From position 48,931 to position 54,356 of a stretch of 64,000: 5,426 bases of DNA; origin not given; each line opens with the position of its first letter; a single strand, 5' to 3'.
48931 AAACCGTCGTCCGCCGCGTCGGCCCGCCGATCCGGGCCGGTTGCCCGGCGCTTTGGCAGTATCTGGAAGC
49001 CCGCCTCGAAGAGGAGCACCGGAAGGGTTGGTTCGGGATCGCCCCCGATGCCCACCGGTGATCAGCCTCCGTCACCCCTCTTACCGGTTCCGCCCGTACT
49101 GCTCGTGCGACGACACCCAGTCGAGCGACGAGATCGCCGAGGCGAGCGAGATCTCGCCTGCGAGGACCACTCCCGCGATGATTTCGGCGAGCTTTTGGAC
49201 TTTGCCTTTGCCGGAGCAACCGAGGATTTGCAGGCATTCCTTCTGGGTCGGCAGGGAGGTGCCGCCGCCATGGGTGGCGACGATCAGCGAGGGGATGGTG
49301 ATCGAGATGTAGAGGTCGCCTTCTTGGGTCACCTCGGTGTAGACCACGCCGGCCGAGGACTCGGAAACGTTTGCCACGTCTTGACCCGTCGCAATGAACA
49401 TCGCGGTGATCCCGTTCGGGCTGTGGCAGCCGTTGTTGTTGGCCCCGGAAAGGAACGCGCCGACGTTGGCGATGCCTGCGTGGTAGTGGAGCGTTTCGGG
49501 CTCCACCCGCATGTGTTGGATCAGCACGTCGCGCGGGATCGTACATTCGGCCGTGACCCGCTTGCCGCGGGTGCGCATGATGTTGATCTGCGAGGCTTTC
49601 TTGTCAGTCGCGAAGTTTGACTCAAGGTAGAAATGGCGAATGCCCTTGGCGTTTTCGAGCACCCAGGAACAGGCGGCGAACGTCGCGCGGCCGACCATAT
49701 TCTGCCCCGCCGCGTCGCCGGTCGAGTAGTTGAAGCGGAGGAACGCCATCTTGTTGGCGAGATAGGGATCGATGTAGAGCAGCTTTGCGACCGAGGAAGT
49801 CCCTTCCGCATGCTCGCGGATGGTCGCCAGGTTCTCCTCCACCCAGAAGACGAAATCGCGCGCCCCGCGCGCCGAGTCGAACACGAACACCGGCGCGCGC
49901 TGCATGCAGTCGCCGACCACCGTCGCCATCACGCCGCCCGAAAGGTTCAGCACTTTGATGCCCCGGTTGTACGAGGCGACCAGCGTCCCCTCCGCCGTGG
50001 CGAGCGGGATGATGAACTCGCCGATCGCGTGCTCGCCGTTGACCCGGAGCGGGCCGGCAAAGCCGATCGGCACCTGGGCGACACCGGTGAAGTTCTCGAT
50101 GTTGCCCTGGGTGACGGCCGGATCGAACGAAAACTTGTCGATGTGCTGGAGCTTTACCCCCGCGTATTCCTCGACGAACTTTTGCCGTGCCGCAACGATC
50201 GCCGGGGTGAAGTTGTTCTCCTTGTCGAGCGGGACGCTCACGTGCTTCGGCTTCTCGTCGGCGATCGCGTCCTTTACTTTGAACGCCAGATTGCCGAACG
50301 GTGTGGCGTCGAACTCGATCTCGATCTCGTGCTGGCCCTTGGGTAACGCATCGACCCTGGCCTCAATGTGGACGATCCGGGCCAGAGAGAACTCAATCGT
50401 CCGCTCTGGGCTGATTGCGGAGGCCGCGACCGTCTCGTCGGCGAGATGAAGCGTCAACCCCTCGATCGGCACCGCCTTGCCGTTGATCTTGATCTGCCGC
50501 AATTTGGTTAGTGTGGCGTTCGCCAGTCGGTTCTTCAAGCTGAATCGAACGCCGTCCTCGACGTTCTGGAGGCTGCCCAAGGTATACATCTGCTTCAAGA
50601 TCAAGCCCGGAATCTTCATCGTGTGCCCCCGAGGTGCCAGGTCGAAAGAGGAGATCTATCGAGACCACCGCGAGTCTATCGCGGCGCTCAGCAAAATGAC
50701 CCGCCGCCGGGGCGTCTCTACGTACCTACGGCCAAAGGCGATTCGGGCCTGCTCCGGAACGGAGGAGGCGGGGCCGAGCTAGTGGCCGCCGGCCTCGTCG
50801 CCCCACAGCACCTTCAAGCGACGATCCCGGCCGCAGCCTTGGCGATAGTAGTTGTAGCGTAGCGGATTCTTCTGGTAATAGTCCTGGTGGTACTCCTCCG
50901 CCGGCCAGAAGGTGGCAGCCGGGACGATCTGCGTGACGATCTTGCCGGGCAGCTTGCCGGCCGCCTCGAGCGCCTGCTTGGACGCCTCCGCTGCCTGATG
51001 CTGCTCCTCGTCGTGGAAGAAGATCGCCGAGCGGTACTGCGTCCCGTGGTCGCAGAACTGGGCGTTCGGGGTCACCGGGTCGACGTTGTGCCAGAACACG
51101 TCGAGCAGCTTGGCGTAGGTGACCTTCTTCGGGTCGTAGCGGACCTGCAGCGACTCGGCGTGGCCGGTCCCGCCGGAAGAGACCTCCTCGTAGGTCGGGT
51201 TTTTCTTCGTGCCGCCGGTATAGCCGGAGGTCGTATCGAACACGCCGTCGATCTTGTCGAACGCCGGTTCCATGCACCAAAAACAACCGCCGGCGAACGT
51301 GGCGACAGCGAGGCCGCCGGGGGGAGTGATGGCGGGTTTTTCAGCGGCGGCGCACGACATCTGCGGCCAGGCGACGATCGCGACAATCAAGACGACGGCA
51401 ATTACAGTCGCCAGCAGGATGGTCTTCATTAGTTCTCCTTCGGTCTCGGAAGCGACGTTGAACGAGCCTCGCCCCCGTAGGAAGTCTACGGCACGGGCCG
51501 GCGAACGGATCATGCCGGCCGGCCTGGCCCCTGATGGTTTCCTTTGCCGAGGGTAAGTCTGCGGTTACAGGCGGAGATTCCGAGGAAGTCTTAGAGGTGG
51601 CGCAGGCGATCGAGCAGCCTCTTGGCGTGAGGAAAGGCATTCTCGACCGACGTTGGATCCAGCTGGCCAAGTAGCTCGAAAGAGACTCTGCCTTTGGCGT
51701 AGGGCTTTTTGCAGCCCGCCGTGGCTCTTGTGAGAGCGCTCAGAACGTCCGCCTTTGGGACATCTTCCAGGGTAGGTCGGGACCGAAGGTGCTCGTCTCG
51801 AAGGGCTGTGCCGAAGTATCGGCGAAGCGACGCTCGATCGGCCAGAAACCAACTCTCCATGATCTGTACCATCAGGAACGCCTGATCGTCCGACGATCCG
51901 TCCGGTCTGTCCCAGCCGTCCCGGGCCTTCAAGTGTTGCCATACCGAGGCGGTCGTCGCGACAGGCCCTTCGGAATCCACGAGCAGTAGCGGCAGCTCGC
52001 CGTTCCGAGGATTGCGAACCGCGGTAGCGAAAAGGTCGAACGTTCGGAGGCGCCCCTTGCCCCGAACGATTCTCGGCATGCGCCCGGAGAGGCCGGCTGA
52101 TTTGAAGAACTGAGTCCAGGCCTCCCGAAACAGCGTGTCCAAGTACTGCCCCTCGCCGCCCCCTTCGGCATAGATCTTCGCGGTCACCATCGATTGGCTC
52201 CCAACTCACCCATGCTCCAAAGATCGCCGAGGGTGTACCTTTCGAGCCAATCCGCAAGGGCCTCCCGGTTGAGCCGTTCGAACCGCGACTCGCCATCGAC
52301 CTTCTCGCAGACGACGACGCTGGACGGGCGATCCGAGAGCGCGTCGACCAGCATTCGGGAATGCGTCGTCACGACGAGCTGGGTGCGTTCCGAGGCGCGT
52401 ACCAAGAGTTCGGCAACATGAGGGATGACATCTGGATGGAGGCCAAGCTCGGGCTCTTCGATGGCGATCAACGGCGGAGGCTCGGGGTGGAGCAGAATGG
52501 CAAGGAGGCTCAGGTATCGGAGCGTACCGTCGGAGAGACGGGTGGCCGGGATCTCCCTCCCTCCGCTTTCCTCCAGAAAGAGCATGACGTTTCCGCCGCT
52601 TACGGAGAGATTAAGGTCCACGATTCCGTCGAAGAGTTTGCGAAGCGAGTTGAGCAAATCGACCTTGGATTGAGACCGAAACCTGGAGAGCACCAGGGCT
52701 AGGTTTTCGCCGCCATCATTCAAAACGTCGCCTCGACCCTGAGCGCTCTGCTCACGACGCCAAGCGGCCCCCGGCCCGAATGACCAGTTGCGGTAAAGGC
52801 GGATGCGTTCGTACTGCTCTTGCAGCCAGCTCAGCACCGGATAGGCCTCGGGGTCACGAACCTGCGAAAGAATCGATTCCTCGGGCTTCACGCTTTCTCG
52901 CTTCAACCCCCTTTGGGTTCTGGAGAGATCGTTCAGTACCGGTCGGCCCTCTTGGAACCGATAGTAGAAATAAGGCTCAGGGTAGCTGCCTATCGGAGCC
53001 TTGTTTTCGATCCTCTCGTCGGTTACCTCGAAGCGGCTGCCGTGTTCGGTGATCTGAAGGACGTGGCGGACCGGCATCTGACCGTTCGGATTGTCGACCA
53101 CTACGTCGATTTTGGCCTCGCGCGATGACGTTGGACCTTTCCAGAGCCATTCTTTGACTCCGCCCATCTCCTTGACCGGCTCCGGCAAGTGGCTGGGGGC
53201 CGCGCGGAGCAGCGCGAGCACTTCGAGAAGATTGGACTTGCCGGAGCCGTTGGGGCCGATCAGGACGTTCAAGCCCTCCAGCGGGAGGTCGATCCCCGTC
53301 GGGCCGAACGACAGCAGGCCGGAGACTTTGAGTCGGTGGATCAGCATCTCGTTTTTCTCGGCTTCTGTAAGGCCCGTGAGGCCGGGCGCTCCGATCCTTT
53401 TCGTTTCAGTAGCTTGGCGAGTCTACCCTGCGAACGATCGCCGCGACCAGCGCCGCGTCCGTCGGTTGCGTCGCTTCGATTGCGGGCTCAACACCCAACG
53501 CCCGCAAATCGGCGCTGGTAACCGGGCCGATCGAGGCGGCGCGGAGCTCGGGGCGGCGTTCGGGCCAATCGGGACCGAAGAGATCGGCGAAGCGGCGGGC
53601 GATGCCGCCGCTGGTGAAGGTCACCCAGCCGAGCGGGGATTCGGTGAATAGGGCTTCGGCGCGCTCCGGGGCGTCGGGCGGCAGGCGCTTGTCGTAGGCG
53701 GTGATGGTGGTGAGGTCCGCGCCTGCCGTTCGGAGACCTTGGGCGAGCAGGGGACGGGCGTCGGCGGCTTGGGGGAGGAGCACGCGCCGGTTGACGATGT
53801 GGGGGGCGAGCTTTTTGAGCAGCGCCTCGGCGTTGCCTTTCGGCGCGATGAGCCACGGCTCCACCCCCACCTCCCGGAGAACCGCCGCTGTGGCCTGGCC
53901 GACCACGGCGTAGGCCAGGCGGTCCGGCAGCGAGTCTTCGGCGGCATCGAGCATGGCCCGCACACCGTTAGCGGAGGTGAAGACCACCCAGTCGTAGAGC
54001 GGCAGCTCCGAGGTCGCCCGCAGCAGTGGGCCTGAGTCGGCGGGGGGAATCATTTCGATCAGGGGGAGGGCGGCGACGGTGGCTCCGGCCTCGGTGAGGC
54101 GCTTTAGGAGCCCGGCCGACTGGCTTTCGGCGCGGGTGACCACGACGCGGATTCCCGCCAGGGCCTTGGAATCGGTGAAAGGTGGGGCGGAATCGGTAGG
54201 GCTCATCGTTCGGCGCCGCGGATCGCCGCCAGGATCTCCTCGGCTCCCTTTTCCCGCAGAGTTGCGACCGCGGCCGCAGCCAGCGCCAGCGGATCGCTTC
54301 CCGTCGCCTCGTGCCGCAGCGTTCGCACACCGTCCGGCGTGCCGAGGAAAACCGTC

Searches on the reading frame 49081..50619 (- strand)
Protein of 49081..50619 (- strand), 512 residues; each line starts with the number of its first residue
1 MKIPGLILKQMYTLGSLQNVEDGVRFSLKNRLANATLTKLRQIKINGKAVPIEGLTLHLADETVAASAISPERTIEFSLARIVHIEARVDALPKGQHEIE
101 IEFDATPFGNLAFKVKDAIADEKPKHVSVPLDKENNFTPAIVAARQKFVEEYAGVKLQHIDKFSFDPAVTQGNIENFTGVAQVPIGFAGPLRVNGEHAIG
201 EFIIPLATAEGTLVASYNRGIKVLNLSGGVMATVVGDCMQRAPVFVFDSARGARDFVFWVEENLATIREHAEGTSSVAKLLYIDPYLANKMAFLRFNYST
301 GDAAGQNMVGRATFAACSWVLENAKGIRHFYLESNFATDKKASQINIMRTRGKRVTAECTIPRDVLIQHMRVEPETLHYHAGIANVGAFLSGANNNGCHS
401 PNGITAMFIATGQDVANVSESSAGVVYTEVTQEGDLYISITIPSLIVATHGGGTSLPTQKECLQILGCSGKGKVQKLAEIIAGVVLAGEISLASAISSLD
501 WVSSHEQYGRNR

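Call 9: search_protein_families(library=pfam, proteins=[window:49081-50619:-], max_evalue=0.001)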
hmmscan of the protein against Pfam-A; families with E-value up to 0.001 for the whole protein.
window:49081-50619:- (512 aa): 2 families
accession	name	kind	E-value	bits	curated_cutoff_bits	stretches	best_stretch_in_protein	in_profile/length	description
PF00368.23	HMG-CoA_red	-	2.8e-126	421.9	27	1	142-510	2-368/368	Hydroxymethylglutaryl-coenzyme A reductase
PF25653.1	HMG-CoA_red_N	-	2.5e-36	125.1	27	1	7-119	1-114/115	Hydroxymethylglutaryl-CoA reductase, N-terminal domain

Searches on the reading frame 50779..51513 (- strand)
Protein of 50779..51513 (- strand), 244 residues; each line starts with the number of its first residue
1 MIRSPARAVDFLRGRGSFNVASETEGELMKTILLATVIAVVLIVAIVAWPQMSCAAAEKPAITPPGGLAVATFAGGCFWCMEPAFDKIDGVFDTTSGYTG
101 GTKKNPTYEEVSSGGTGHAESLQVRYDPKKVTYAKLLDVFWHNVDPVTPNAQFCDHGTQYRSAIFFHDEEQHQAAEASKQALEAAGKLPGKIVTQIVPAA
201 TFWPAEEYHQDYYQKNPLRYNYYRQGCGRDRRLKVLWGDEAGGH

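Call 9: search_protein_families(library=pfam, proteins=[window:50779-51513:-], max_evalue=0.001)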
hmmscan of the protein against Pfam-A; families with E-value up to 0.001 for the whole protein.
window:50779-51513:- (244 aa): 1 family
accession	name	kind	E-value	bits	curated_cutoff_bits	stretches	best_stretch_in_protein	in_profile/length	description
PF01625.27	PMSR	-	8.2e-66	221.4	23.7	1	71-221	2-152/153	Peptide methionine sulfoxide reductase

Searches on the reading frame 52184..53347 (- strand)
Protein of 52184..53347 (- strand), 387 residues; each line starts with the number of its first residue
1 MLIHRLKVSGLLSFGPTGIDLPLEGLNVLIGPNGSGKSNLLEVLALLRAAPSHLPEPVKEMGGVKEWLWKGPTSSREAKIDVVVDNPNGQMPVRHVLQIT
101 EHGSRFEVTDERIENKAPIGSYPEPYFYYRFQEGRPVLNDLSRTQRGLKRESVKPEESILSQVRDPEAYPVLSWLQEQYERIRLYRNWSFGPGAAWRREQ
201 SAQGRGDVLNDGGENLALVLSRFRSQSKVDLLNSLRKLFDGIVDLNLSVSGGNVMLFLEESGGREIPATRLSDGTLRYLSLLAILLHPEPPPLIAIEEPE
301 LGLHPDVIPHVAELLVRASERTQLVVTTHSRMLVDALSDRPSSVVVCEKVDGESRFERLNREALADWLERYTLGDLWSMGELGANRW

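Call 9: search_protein_families(library=pfam, proteins=[window:52184-53347:-], max_evalue=0.001)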
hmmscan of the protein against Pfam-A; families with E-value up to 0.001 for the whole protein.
window:52184-53347:- (387 aa): 5 families
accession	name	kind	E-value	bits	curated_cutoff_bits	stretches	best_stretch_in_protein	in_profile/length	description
PF13304.12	AAA_21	-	1.8e-37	130.5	27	1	26-333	1-302/304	AAA domain, putative AbiEii toxin, Type IV TA system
PF13175.12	AAA_15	-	3.4e-16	60.3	32.1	2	233-333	266-373/374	AAA ATPase domain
PF02463.25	SMC_N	-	1.4e-11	44.7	40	1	3-339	2-206/220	RecF/RecN/SMC N terminal domain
PF13476.12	AAA_23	-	7.4e-06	27.2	27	1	5-46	1-41/201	AAA domain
PF11398.14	DUF2813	-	0.00018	21.5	21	0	1-48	1-46/372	Protein of unknown function (DUF2813)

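Call 63: search_protein_families(library=padloc, proteins=[window:52184-53347:-], max_evalue=0.001)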
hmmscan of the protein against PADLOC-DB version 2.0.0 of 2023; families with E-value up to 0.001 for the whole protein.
window:52184-53347:- (387 aa): 107 families (the best 25 are shown)
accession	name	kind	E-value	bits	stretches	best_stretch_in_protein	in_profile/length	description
PDLC04177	HEC-01A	-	1.4e-158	526.1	1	1-387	3-393/393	-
PDLC04175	HEC-01A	-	2.4e-56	189.3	1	3-384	6-360/363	-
PDLC04178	HEC-01A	-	8.2e-47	158.1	1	3-383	9-381/399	-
PDLC04182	HEC-01A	-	6.5e-41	138.6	1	22-383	29-401/406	-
PDLC04183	HEC-01A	-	8.3e-41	138.4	1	17-384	17-400/402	-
PDLC02980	AriA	-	2.2e-37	127.7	1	26-334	1-303/304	-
PDLC04184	HEC-01A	-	1.8e-32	111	2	144-343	184-400/464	-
PDLC04176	HEC-01A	-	3.4e-31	106.9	1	1-382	1-365/371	-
PDLC04389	PDC-M07A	-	1e-30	105.1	2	205-383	218-424/443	-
PDLC04391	PDC-M07A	-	1e-30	105.1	1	20-382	17-401/412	-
PDLC04393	PDC-M07A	-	5.9e-30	102.6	2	207-379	217-402/435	-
PDLC04135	mad3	-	2.2e-27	94.6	1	3-382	2-374/374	mads_3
PDLC04180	HEC-01A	-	7.8e-27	92.4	2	269-361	253-348/382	-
PDLC04144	HEC-01B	-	3.6e-26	90.2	1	24-380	23-387/395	-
PDLC04174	HEC-01A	-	3.6e-26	90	1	194-383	64-259/264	-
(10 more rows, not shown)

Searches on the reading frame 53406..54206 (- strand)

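Call 63: search_protein_families(library=padloc, proteins=[window:53406-54206:-], max_evalue=0.001)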
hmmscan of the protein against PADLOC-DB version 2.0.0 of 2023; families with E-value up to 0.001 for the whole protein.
window:53406-54206:- (266 aa): 0 families

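Call 64: search_protein_families(library=pfam, proteins=[window:53406-54206:-], max_evalue=0.0001)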
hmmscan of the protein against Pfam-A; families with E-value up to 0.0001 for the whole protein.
window:53406-54206:- (266 aa): 1 family
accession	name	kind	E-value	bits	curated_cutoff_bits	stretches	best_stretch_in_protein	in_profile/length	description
PF02602.20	HEM4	-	5.6e-52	176.6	27.5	1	35-255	5-231/231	Uroporphyrinogen-III synthase HemD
